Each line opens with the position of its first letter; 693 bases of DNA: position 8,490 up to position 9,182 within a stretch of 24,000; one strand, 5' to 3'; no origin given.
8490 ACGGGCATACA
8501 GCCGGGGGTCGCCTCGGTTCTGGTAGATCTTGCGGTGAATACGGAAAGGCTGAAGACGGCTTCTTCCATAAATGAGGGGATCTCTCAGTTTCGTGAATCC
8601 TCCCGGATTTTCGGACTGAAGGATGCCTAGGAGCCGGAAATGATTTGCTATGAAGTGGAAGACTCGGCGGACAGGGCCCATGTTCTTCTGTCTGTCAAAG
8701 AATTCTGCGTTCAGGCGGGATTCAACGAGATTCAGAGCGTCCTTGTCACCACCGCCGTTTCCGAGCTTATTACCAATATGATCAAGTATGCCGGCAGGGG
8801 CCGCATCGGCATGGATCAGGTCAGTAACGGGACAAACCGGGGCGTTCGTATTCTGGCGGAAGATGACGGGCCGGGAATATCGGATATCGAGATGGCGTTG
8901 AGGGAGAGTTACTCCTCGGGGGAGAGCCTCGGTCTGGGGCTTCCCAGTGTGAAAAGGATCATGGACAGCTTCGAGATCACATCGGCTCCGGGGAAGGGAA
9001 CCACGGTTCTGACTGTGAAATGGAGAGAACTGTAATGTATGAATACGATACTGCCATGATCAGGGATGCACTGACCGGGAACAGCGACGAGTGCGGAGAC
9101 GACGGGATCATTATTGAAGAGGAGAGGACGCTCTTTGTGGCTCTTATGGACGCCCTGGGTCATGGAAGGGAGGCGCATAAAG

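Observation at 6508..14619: Stressosome-type RsbR/S/T/X module hard-wired to a hybrid-kinase / HPt / HD-GYP phosphorelay, with no sigma-factor branch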

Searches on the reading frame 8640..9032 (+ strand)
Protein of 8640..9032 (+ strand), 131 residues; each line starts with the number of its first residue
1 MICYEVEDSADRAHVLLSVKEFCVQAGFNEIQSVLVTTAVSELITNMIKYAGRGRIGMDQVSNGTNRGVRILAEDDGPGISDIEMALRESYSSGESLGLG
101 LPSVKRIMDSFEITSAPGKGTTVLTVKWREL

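Call 7: search_protein_families(library=pfam, proteins=[window:8640-9032:+], max_evalue=0.01)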
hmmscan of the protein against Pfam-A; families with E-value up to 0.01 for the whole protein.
window:8640-9032:+ (131 aa): 2 families
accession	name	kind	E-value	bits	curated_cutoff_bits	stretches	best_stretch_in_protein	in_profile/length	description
PF02518.31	HATPase_c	-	2e-12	48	26.4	1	35-124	5-104/111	Histidine kinase-, DNA gyrase B-, and HSP90-like ATPase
PF13581.12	HATPase_c_2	-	1.2e-11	45.1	27.4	1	13-124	9-124/127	Histidine kinase-like ATPase domain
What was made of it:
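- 8640..9035 (+): RsbT-type GHKL Ser/Thr switch kinase with intact N, G1 and G2 boxes. Pfam HATPase_c and HATPase_c_2 (call 7).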

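Call 8: search_protein_families(library=ncbifam, proteins=[window:8640-9032:+], max_evalue=0.01)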
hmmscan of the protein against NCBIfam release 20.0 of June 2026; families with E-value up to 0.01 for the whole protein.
window:8640-9032:+ (131 aa): 8 families
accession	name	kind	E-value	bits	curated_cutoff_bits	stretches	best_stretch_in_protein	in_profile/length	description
TIGR01925.2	spIIAB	equivalog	1.1e-14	54.5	135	1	20-127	22-134/137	anti-sigma F factor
NF041045.1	RsbA_anti_sig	subfamily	1.6e-05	24.3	210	1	7-123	186-298/303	anti-sigma factor RsbA family regulatory protein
NF007004.0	PRK09467.1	equivalog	1.6e-05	24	415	1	30-111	329-414/440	two-component system sensor histidine kinase EnvZ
TIGR02966.1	phoR_proteo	equivalog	0.00059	18.9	334.2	1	36-122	230-328/333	phosphate regulon sensor histidine kinase PhoR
NF041832.1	near_NosP_CTERM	subfamily_domain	0.00082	18.5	400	1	33-121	118-217/370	NahK/ErcS family hybrid sensor histidine kinase/response regulator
NF045903.1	CuHisKinLciSLeg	equivalog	0.00097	18.6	700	1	31-124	247-353/357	copper-responsive two-component system sensor histidine kinase LciS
NF008312.0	PRK11100.1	equivalog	0.0025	16.7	356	1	25-111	359-452/477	two-component system sensor histidine kinase CreC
NF007664.1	PRK10337.1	equivalog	0.0085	14.8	475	1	9-109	320-420/442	quorum sensing histidine kinase QseC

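Call 10: find_encoding_contigs(protein=window:8640-9032:+, flank=10000, max_places=6)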
Protein window:8640-9032:+ (131 aa): no gene with exactly this product is on record in the collection.

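Call 19: find_homologous_proteins(query=window:8640-9032:+)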
Query window:8640-9032:+ (131 aa): 428 proteins with E <= 0.001 among 454 candidates; the best 120 are listed.
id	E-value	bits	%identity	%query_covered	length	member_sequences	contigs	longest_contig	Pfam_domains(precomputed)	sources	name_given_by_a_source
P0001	3.5e-78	277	100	100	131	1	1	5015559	PF13581.13,PF02518.32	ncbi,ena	-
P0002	8.6e-50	186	71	96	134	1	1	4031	PF13581.13,PF02518.32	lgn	-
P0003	2.4e-47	178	64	98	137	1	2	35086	PF13581.13,PF02518.32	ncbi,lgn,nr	ncbi:MAG: anti-sigma regulatory factor [Spirochaetales bacterium]|nr:anti-sigma regulatory factor [S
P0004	1.2e-35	140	53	95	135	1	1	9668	PF13581.13,PF02518.32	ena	-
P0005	2.5e-34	136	52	98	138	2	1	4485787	PF13581.13,PF02518.32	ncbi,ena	-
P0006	8.1e-31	124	50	85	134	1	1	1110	PF13581.13,PF02518.32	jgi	jgi:serine/threonine-protein kinase RsbT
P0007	8.7e-31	124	48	97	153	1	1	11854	PF13581.13,PF02518.32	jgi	jgi:serine/threonine-protein kinase RsbT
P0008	1.1e-30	124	52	91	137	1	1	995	PF13581.13,PF02518.32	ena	-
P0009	1.8e-30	123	50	93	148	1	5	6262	PF13581.13,PF02518.32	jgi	jgi:serine/threonine-protein kinase RsbT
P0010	3.0e-30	123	49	85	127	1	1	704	PF13581.13,PF02518.32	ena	-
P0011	4.4e-30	122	48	94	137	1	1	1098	PF13581.13,PF02518.32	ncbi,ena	-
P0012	4.7e-30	122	56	79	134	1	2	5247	PF13581.13,PF02518.32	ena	-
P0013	4.9e-30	122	56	82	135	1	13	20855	PF13581.13,PF02518.32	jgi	jgi:serine/threonine-protein kinase RsbT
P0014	5.1e-30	122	56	79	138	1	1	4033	PF13581.13,PF02518.32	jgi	jgi:serine/threonine-protein kinase RsbT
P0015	5.6e-30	122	50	95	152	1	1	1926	PF13581.13,PF02518.32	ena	-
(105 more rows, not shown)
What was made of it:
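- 8640..9035 (+): There are 428 homologues, many named RsbT by JGI (call 19).
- On Stressosome core (RsbR/RsbS/RsbT/RsbX): Homologues are named RsbT by JGI (call 19).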

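Call 21: find_encoding_contigs(protein=P0003, flank=10000, max_places=3)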
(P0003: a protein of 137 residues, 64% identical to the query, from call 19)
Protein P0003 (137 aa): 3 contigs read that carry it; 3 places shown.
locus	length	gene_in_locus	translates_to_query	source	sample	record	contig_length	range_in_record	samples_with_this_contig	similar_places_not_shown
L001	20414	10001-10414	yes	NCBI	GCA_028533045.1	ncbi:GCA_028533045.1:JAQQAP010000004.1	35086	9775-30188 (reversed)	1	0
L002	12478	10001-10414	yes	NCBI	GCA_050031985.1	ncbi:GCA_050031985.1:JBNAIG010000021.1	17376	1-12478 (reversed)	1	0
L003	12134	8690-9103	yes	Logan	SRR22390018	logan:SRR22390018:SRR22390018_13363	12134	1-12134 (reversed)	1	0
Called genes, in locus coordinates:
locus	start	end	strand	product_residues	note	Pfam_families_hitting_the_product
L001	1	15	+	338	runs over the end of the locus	PF20966:MASE6 (weak), PF00990:GGDEF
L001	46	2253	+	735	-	PF00672:HAMP, PF00015:MCPsignal, PF01814:Hemerythrin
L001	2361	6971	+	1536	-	PF00497:SBP_bac_3, PF00512:HisKA, PF02518:HATPase_c, PF00072:Response_reg, PF01627:Hpt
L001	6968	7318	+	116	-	PF00072:Response_reg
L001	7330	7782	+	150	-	PF00072:Response_reg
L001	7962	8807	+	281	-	PF00989:PAS (faint), PF08448:PAS_4, PF13188:PAS_8 (faint), PF13426:PAS_9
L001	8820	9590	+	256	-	PF00989:PAS (weak), PF08448:PAS_4, PF13426:PAS_9 (weak), PF01740:STAS, PF13466:STAS_2 (weak)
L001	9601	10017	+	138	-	PF01740:STAS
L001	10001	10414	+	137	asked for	PF13581:HATPase_c_2, PF02518:HATPase_c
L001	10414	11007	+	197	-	PF07228:SpoIIE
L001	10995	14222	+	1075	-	PF00512:HisKA, PF02518:HATPase_c, PF00072:Response_reg, PF01627:Hpt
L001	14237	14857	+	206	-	PF01627:Hpt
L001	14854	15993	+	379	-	PF00072:Response_reg, PF13487:HD_5, PF01966:HD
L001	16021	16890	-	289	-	PF00528:BPD_transp_1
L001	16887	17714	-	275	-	PF00528:BPD_transp_1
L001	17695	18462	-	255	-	PF02463:SMC_N, PF00005:ABC_tran, PF13304:AAA_21 (faint)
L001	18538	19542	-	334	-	PF12974:Phosphonate-bd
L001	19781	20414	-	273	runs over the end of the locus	PF00459:Inositol_P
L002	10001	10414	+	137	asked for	PF13581:HATPase_c_2, PF02518:HATPase_c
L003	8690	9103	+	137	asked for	PF13581:HATPase_c_2, PF02518:HATPase_c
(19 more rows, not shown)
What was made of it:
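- Checked: The starts I used (6602, 7461, 8238, 8640, 9035, 9616, 12866 GTG, 13480) give protein lengths matching the orthologues called in locus L001 (call 21).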

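Call 22: find_encoding_contigs(protein=P0005, flank=10000, max_places=3)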
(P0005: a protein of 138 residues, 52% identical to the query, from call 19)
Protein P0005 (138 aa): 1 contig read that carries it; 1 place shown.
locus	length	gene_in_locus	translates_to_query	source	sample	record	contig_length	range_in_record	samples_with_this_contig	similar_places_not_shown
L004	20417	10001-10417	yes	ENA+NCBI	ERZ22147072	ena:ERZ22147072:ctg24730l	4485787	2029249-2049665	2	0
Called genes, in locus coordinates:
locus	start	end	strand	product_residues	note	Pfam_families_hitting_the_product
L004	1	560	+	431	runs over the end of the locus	PF02321:OEP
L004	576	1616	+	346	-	PF25917:BSH_RND, PF25954:Beta-barrel_RND_2, PF25967:RND-MFP_C (weak), PF25989:YknX_C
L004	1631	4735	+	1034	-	PF00873:ACR_tran, PF03176:MMPL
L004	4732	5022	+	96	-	PF00543:P-II (weak)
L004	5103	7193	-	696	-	PF02743:dCache_1, PF00672:HAMP, PF00015:MCPsignal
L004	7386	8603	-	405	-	PF01259:SAICAR_synt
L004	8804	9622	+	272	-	PF00989:PAS, PF13188:PAS_8 (weak), PF08448:PAS_4, PF13426:PAS_9, PF01740:STAS, PF13466:STAS_2 (weak)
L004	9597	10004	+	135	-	PF01740:STAS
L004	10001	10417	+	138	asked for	PF13581:HATPase_c_2, PF02518:HATPase_c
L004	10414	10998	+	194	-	PF07228:SpoIIE (faint)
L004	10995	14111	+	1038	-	PF08448:PAS_4, PF00512:HisKA, PF02518:HATPase_c, PF00072:Response_reg, PF01627:Hpt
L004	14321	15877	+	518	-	PF06580:His_kinase, PF02518:HATPase_c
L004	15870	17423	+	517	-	PF00072:Response_reg, PF00165:HTH_AraC (weak), PF12833:HTH_18, PF00165:HTH_AraC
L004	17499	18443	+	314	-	PF03401:TctC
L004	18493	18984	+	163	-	-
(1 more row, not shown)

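Call 26: find_encoding_contigs(protein=P0001, flank=10000, max_places=2)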
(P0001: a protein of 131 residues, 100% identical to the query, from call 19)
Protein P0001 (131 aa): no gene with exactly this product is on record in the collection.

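Call 28: find_encoding_contigs(protein=P0004, flank=10000, max_places=2)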
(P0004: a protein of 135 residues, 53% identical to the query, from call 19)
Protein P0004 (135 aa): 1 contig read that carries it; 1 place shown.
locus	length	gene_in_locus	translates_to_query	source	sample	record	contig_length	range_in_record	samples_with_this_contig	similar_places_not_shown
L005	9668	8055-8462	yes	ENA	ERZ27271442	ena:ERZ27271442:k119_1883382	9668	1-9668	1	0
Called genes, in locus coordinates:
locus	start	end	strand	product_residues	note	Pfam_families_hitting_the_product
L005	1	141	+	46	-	?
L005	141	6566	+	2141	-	PF00497:SBP_bac_3, PF00497:SBP_bac_3, PF13426:PAS_9, PF00989:PAS, PF08448:PAS_4, PF13426:PAS_9, PF13185:GAF_2, PF00989:PAS, +12 more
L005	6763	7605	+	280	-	PF13188:PAS_8 (weak), PF00989:PAS, PF08448:PAS_4, PF13426:PAS_9, PF01740:STAS, PF13466:STAS_2 (weak)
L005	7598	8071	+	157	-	PF01740:STAS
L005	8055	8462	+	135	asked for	PF13581:HATPase_c_2, PF02518:HATPase_c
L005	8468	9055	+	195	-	PF07228:SpoIIE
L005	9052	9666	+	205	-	?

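Call 43: find_related_loci(query=A2, collection=genome_contigs, flank=10000)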
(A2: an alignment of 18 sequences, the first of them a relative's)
Query A2 (131 aa) in genome_contigs; peptide patterns used: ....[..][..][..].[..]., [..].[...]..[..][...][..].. (x = any residue, [..] = any of these).
600 stretches matched a pattern (row limit reached: there are more); 588 encode a relative of the query (tblastn E <= 1e-3); the best 80 are kept; 80 distinct loci.
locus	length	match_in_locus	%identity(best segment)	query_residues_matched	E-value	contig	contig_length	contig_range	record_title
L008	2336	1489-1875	48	1-129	4e-38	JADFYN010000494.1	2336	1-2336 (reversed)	MAG: Deltaproteobacteria bacterium isolate nDJH8bin5 nDJH8_bin5_NODE_494_length_2336_cov_1.985967, whole genome shotgun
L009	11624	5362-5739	50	5-129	5e-37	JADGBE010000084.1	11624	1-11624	MAG: Desulfamplus sp. isolate nS315bin44 nS315_bin44_NODE_84_length_11624_cov_8.676698, whole genome shotgun sequence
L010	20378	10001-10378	46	3-128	4e-37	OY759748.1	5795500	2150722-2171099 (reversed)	MAG: uncultured Desulfobacter sp. isolate d0620cd2-44ed-4ad5-9930-dc425a2a51ce genome assembly, chromosome: 1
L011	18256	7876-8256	49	3-129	2e-35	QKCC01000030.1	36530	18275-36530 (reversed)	MAG: Spirochaetales bacterium isolate SZUA-414 scaffold_2161, whole genome shotgun sequence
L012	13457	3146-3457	54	27-130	1e-33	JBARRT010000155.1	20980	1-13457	MAG: Candidatus Acidiferrum sp. isolate MFD13499_ilm_asm_bin12 k127_102171, whole genome shotgun sequence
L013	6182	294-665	44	8-130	1e-33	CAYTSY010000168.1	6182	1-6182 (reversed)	MAG TPA_asm: uncultured Desulfobacteraceae bacterium isolate binchicken_co232_234 genome assembly, contig: NODE_23732_le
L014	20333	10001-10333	48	20-130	3e-33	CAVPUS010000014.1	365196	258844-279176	MAG: uncultured Acidobacteriota bacterium isolate MFD10071.bin.1.48 genome assembly, contig: contig_28104, whole genome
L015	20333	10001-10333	48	20-130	3e-33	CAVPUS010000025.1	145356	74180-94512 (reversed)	MAG: uncultured Acidobacteriota bacterium isolate MFD10071.bin.1.48 genome assembly, contig: contig_43520, whole genome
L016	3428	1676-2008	48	19-129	4e-33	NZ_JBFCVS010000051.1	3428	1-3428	Leisingera sp. JC11 NODE_51_length_3428_cov_21.830051, whole genome shotgun sequence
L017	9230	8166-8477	54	27-130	5e-33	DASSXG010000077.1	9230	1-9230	MAG TPA_asm: Candidatus Acidoferrum sp. isolate SMAG_U644 k141_645296, whole genome shotgun sequence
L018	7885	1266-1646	43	2-128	1e-32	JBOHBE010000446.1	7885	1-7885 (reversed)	MAG: Gaiellales bacterium isolate TC-S_metawrap_bin.201 k127_3756843, whole genome shotgun sequence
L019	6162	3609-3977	46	8-129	1e-32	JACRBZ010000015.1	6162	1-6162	MAG: Deltaproteobacteria bacterium isolate NC_groundwater_1633_Pr3_B-0.1um_51_17 SR-2_scaffold_141_702918, whole genome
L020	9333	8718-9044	49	20-128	1e-32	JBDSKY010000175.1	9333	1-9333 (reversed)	MAG: Bdellovibrionia bacterium isolate cluster1_bin.357 k127_4355158, whole genome shotgun sequence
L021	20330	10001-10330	46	20-129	4e-32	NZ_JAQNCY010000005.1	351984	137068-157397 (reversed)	Leisingera sp. SS27 contig5, whole genome shotgun sequence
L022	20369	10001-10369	46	9-129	7e-32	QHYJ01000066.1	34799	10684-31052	MAG: Acidobacteria bacterium isolate gp2 AA91 14_0903_13_30cm_scaffold_508799_curated, whole genome shotgun sequence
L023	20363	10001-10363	45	8-131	1e-31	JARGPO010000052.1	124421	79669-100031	MAG: Legionellaceae bacterium isolate bin_ti_oxhcr1.014 k141_225407, whole genome shotgun sequence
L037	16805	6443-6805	47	11-128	6e-31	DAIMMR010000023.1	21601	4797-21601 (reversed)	MAG TPA_asm: Clostridium sp. isolate CTOTU40300 NODE_2212_length_21601_cov_7.422352, whole genome shotgun sequence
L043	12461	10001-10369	44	8-129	2e-30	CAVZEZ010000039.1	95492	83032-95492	MAG: uncultured delta proteobacterium isolate MFD05684.bin.1.177 genome assembly, contig: contig_911, whole genome shotg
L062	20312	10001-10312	51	27-130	3e-29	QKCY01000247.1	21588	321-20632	MAG: Victivallales bacterium isolate SZUA-436 scaffold_6192, whole genome shotgun sequence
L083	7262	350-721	42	5-128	1e-28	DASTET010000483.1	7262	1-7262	MAG TPA_asm: Blastocatellia bacterium isolate SMAG_U854 k141_1106181, whole genome shotgun sequence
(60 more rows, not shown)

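Call 61: search_protein_families(library=pfam, proteins=[L023:8567-9466:+, L023:10954-12135:+, L023:12161-12556:+, L023:12881-14593:+, L083:767-1846:+, L083:1830-3197:+, L010:13840-14931:+, L062:13762-14373:+, L062:14702-15877:+, L037:9845-11566:+], max_evalue=0.001)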
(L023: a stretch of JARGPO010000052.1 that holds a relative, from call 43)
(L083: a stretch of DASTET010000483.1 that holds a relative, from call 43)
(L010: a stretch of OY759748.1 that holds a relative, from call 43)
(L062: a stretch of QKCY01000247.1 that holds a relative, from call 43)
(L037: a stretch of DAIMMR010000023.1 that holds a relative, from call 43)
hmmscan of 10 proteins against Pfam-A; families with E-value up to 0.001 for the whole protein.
L023:8567-9466:+ (300 aa): 2 families
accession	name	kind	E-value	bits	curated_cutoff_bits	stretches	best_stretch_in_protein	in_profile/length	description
PF11563.14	Protoglobin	-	1.8e-28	100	25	1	10-161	4-156/158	Protoglobin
PF01740.26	STAS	-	4.3e-16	59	22.6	1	183-283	7-106/106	STAS domain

L023:10954-12135:+ (394 aa): 3 families
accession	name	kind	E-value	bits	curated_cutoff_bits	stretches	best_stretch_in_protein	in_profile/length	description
PF02518.31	HATPase_c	-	8.1e-27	94.3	26.4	1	286-391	4-109/111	Histidine kinase-, DNA gyrase B-, and HSP90-like ATPase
PF00512.31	HisKA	-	4.1e-13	49.6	26.9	1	173-237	2-65/66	His Kinase A (phospho-acceptor) domain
PF14501.12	HATPase_c_5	-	2.1e-07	31.2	22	1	290-378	8-91/102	GHKL domain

L023:12161-12556:+ (132 aa): 1 family
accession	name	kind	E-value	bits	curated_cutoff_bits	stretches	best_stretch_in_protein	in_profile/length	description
PF00072.30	Response_reg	-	1.5e-20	73.8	30.2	1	10-121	1-110/111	Response regulator receiver domain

L023:12881-14593:+ (571 aa): 4 families
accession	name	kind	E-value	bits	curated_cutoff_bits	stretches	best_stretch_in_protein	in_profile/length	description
PF00563.25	EAL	-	3e-71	240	31.3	1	326-556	4-235/236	EAL domain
PF00990.26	GGDEF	-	1.9e-48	164.7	23.8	1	148-304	2-161/161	Diguanylate cyclase, GGDEF domain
PF13426.13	PAS_9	-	2.7e-06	28.1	27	1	46-135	2-103/103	PAS domain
PF00989.32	PAS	-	4.2e-05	24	22.6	1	46-85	12-51/113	PAS fold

L083:767-1846:+ (360 aa): 3 families
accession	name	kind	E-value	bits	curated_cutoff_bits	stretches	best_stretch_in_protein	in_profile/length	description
PF07228.17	SpoIIE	-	1.2e-10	42.1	25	1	189-352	2-190/192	Stage II sporulation protein E (SpoIIE)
PF13581.12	HATPase_c_2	-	2.4e-08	34.5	27.4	1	21-124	8-114/127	Histidine kinase-like ATPase domain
PF13672.11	PP2C_2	-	3.1e-05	24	24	0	176-243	9-76/209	Protein phosphatase 2C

L083:1830-3197:+ (456 aa): 3 families
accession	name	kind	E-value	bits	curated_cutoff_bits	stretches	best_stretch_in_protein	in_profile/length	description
PF02518.31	HATPase_c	-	8.6e-41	139.3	26.4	2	332-443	2-110/111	Histidine kinase-, DNA gyrase B-, and HSP90-like ATPase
PF00512.31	HisKA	-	5.2e-19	68.5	26.9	1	217-285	1-66/66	His Kinase A (phospho-acceptor) domain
PF13581.12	HATPase_c_2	-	1.3e-12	48.3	27.4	1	31-145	9-127/127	Histidine kinase-like ATPase domain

L010:13840-14931:+ (364 aa): 3 families
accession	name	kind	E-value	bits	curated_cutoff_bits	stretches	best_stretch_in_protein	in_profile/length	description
PF13487.12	HD_5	-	2.3e-30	106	27.2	1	155-331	4-168/170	HD domain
PF00072.30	Response_reg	-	3.3e-28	98.5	30.2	1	9-119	1-110/111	Response regulator receiver domain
PF01966.28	HD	-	1.1e-19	71.3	22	1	166-301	2-115/116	HD domain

L062:13762-14373:+ (204 aa): 0 families

L062:14702-15877:+ (392 aa): 0 families

L037:9845-11566:+ (574 aa): 3 families
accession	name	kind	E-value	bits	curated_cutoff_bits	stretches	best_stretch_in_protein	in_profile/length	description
PF12729.13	4HB_MCP_1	-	1.2e-29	103.6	27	1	7-186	2-181/181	Four helix bundle sensory module for signal transduction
PF00015.26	MCPsignal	-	5e-28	98.5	34.6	1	329-518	3-163/172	Methyl-accepting chemotaxis protein (MCP) signalling domain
PF02203.21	TarH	-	4.9e-13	49.8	25.2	1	3-154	1-155/177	Tar ligand binding domain homologue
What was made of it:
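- L083 has an intermediate form: an intact HATPase_c_2 domain in the same N-terminal position on both a PP2C and a kinase (call 61).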

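Call 78: search_solved_structures(query=window:8640-9032:+, max_evalue=0.001, show_alignments=2)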
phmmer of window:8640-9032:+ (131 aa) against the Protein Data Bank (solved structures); distinct sequences matched with E-value up to 0.001: 4.
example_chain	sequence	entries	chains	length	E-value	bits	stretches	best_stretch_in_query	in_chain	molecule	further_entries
1th8_A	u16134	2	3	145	2.9e-05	27.4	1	18-125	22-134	Anti-sigma F factor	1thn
1til_A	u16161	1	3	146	2.9e-05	27.4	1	18-125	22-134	Anti-sigma F factor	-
1l0o_A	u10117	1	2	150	3.2e-05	27.2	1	18-125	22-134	Anti-sigma F factor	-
1tid_A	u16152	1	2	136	3.3e-05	27.2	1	18-124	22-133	Anti-sigma F factor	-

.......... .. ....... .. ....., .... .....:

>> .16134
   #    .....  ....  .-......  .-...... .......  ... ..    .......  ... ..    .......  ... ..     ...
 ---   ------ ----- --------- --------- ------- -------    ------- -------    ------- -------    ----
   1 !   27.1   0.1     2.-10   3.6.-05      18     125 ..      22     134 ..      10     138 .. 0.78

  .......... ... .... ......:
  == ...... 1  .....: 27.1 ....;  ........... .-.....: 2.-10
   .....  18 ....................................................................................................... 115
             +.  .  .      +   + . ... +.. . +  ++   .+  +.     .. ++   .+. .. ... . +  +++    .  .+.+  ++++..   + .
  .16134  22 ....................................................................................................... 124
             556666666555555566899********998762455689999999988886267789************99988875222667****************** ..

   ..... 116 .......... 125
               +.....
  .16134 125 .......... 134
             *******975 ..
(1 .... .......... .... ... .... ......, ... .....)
